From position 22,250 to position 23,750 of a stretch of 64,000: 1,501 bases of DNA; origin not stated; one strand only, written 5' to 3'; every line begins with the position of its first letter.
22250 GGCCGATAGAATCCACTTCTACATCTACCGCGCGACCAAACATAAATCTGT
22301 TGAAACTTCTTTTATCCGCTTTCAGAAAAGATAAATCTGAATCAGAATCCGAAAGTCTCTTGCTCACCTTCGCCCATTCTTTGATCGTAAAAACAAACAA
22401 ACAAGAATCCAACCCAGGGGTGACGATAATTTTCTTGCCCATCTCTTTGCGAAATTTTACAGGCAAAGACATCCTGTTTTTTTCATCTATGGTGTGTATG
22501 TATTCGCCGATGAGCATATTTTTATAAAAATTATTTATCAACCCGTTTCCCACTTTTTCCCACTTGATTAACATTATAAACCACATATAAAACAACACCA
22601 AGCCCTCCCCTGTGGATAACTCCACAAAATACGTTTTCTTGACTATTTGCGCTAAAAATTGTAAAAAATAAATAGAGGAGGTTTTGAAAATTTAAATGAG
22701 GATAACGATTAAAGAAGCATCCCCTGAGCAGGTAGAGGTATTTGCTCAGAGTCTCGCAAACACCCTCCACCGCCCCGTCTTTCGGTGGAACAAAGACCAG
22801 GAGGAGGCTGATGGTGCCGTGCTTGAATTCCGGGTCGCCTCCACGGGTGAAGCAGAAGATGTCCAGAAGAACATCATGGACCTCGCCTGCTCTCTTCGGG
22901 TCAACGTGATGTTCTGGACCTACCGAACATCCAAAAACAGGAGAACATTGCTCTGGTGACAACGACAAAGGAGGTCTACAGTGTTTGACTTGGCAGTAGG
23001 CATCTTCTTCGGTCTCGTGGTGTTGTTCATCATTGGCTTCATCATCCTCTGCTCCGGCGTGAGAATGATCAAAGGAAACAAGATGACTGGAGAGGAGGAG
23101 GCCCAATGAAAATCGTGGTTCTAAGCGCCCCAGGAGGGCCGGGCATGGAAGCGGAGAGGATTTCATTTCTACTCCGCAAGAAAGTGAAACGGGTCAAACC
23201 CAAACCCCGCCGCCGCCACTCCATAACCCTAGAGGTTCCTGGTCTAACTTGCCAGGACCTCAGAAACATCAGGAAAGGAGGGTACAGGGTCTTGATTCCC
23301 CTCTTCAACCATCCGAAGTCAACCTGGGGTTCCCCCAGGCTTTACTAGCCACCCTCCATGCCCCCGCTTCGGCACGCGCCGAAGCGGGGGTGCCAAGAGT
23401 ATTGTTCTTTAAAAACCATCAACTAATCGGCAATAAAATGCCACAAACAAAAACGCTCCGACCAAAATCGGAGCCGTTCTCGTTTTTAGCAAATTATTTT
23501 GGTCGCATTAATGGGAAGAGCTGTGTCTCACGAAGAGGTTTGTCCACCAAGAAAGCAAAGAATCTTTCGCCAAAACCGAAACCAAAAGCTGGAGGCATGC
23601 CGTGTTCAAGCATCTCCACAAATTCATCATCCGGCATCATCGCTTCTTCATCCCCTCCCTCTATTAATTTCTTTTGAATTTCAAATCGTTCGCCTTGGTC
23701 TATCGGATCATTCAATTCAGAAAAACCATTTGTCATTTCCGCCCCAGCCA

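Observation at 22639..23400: Three-gene GC-rich micro-operon (87-aa protein, 42-aa TM peptide with GTG start, 80-aa basic protein) between mraZ and lysS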

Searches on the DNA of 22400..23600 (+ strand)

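Call 6: search_rna_families(source=window, start=22400, end=23600, threshold=evalue, max_evalue=10)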
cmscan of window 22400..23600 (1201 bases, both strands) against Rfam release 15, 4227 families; matches with E-value up to 10: 11.
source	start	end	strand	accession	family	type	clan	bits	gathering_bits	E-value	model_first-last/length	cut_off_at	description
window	23198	23336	-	RF02204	WT1-AS_2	Gene; lncRNA;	-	19.5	45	0.37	1-137/137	no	WT1 antisense RNA conserved region 2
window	23316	23400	-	RF00431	SNORA55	Gene; snRNA; snoRNA; HACA-box;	-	16.6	45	1.3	1-135/135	no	Small nucleolar RNA SNORA55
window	22505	22551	-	RF01097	RF_site8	Cis-reg; frameshift_element;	-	16.2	43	6.4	1-52/52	no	Gag/pro ribosomal frameshift site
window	23055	23130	+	RF00342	snoZ40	Gene; snRNA; snoRNA; CD-box;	-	16.1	50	6.1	1-73/73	no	Small nucleolar RNA Z40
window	22726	22775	-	RF03785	mir-974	Gene; miRNA;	-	16.1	90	9.4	18-74/91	no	mir-974 microRNA precursor family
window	22988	23037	-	RF01312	sR9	Gene; snRNA; snoRNA; CD-box;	-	16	36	4.5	1-55/55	no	Small nucleolar RNA sR9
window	22461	22545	-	RF01509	Afu_300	Gene; snRNA; snoRNA; CD-box;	-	14.8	40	7.6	1-91/91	no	A. fumigatus snoRNA Afu_300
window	23443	23533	+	RF00516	ylbH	Cis-reg; leader;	-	14.5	50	3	1-122/122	no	ylbH leader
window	23437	23493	-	RF04128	MIR8562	Gene; miRNA;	-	14.5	211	8.5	1-242/242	no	MIR8562 microRNA precursor family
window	23021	23037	-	RF01133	sR3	Gene; snRNA; snoRNA; CD-box;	-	10.5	41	8.8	1-55/55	no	Small nucleolar RNA sR3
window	23216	23306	+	RF01946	KCNQ1OT1_1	Gene; lncRNA;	-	7.2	70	2.7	378-464/464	no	KCNQ1 overlapping transcript 1 conserved region 1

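Call 118: search_rna_families(sources=[L010, L008, L014, L013], threshold=evalue, max_evalue=0.1)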
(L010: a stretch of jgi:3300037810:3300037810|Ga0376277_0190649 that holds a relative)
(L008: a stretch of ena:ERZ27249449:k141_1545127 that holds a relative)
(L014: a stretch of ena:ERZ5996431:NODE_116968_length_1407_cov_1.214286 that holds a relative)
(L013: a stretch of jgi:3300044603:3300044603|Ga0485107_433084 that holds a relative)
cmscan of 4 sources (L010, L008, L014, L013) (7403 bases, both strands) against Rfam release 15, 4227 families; matches with E-value up to 0.1: 0.
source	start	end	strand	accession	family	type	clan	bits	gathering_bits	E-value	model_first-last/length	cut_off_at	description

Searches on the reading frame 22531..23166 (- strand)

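Call 7: search_protein_families(library=pfam, proteins=[window:22531-23166:-], max_evalue=10)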
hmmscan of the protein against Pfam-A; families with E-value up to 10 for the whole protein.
window:22531-23166:- (211 aa): 1 family
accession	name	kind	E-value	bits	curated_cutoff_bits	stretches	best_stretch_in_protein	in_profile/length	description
PF21459.3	INI1_DNA-bd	-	0.22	12.1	27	1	132-159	12-39/82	SWI/SNF Subunit INI1, DNA binding domain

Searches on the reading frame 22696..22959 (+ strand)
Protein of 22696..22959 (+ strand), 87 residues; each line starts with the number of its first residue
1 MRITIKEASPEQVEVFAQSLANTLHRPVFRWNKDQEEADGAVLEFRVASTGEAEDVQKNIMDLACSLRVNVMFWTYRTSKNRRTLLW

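Call 7: search_protein_families(library=pfam, proteins=[window:22696-22959:+], max_evalue=10)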
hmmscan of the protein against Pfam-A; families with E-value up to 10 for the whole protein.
window:22696-22959:+ (87 aa): 1 family
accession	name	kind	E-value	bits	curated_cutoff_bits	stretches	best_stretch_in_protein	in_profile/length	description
PF15798.10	PRAS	-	0.074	14.1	27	1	27-82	16-76/130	Proline-rich AKT1 substrate 1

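Call 12: find_encoding_contigs(protein=window:22696-22959:+, flank=5000, max_places=10)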
Protein window:22696-22959:+ (87 aa): no gene with exactly this product is on record in the collection.

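Call 14: find_homologous_proteins(query=window:22696-22959:+, max_evalue=1)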
Query window:22696-22959:+ (87 aa): 1 proteins with E <= 1 among 1 candidates.
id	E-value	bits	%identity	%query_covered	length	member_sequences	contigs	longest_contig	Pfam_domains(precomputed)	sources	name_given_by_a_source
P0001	4.9e-46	172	91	100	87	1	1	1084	-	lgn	-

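Call 15: find_encoding_contigs(protein=P0001, flank=5000)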
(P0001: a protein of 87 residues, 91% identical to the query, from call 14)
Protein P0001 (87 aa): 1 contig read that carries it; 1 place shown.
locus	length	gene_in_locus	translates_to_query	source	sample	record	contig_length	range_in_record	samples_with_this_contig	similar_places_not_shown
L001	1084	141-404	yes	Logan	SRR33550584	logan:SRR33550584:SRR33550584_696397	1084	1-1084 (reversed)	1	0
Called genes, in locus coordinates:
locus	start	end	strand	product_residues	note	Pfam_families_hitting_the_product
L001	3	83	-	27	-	?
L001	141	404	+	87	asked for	-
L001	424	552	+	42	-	-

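Call 67: predict_structure(alignment_id=A8)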
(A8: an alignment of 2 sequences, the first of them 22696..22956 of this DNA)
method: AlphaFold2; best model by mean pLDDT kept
length: 87 residues; sequences in the alignment: 2
mean_pLDDT: 78.2   pTM: 0.68
mean pLDDT of the five models: 78.2, 77.2, 76.5, 74.4, 71.6
residues with pLDDT >= 90: 3; 70-90: 64; 50-70: 16; < 50: 4
segments of 3 or more residues with pLDDT < 50: 33-36
pLDDT, mean of each block of 10 residues (from residue 1): 86 88 81 56 82 86 89 74 56
secondary structure, 60 per line:
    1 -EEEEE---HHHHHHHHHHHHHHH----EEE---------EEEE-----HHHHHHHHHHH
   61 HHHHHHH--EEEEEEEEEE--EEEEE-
elements in order: E2-6 H10-24 E29-31 E41-44 H50-67 E70-79 E82-86

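Call 83: search_protein_families(library=phrogs, proteins=[window:22696-22956:+], max_evalue=1)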
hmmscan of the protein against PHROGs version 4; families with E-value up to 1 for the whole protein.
window:22696-22956:+ (87 aa): 1 family
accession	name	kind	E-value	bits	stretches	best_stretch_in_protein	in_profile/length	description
phrog_4678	-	unknown function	0.12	13.2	1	18-67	31-84/181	-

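Call 84: search_protein_families(library=padloc, proteins=[window:22696-22956:+], max_evalue=1)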
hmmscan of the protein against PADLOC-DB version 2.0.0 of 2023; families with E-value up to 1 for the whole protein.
window:22696-22956:+ (87 aa): 0 families

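Call 85: search_protein_families(library=ncbifam, proteins=[window:22696-22956:+], max_evalue=1)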
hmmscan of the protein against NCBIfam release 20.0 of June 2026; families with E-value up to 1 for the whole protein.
window:22696-22956:+ (87 aa): 0 families

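Call 87: search_solved_structures(query=A9, max_evalue=10)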
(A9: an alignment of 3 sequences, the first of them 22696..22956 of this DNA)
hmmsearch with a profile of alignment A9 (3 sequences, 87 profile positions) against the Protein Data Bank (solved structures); distinct sequences matched with E-value up to 10: 4.
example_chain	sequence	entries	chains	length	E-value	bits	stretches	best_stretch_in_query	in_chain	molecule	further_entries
8fg6_B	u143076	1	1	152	0.2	15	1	42-71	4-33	C104.1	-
4ry9_A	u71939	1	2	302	0.62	13.4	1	22-68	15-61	Periplasmic binding protein/LacI transcriptional regulator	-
4d4e_A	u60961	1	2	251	1.6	12.1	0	33-65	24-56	ARMADILLO REPEAT PROTEIN ARM00016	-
5mfb_A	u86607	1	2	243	6.1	10.3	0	33-65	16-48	YIII(Dq)4CqI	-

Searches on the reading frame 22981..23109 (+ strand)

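Call 7: search_protein_families(library=pfam, proteins=[window:22981-23109:+], max_evalue=10)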
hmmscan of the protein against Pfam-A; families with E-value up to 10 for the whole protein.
window:22981-23109:+ (42 aa): 6 families
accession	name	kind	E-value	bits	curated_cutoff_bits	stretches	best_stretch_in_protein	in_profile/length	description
PF18895.5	T4SS_pilin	-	0.018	15.6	26.6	1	6-33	13-40/71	Type IV secretion system pilin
PF01490.24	Aa_trans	-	0.032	13.4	25.6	1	6-36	31-61/410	Transmembrane amino acid transporter protein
PF02038.21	ATP1G1_PLM_MAT8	-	0.059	13.2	26.9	1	13-27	22-36/48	ATP1G1/PLM/MAT8 family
PF06711.16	DUF1198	-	0.1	13.1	25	1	10-28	7-25/143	Protein of unknown function (DUF1198)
PF16118.10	DUF4834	-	0.12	13.7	27.8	1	7-40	6-41/99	Domain of unknown function (DUF4834)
PF13131.11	DUF3951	-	3.5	8.3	26.3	1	4-21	4-22/52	Protein of unknown function (DUF3951)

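Call 83: search_protein_families(library=phrogs, proteins=[window:22981-23106:+], max_evalue=1)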
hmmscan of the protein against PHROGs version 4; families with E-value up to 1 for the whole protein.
window:22981-23106:+ (42 aa): 4 families
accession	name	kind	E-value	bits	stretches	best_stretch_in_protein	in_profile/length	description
phrog_33047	-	unknown function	0.19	12.9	1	10-29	7-26/168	-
phrog_1953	-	unknown function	0.21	12.5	1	10-33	10-33/60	-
phrog_21924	-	unknown function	0.35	12.1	1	6-33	95-122/132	-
phrog_33430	-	unknown function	0.88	10.4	0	13-34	10-31/50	-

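Call 84: search_protein_families(library=padloc, proteins=[window:22981-23106:+], max_evalue=1)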
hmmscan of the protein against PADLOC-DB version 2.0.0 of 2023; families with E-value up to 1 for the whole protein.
window:22981-23106:+ (42 aa): 0 families

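Call 85: search_protein_families(library=ncbifam, proteins=[window:22981-23106:+], max_evalue=1)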
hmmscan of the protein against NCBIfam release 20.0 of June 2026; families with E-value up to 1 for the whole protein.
window:22981-23106:+ (42 aa): 2 families
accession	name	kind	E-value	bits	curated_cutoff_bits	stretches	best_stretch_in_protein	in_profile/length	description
NF007973.0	PRK10697.1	equivalog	0.0095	15.9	136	1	6-40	43-77/119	envelope stress response membrane protein PspC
NF009294.0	PRK12651.1-5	equivalog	0.024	14.3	303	1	3-38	11-46/162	Na+/H+ antiporter subunit E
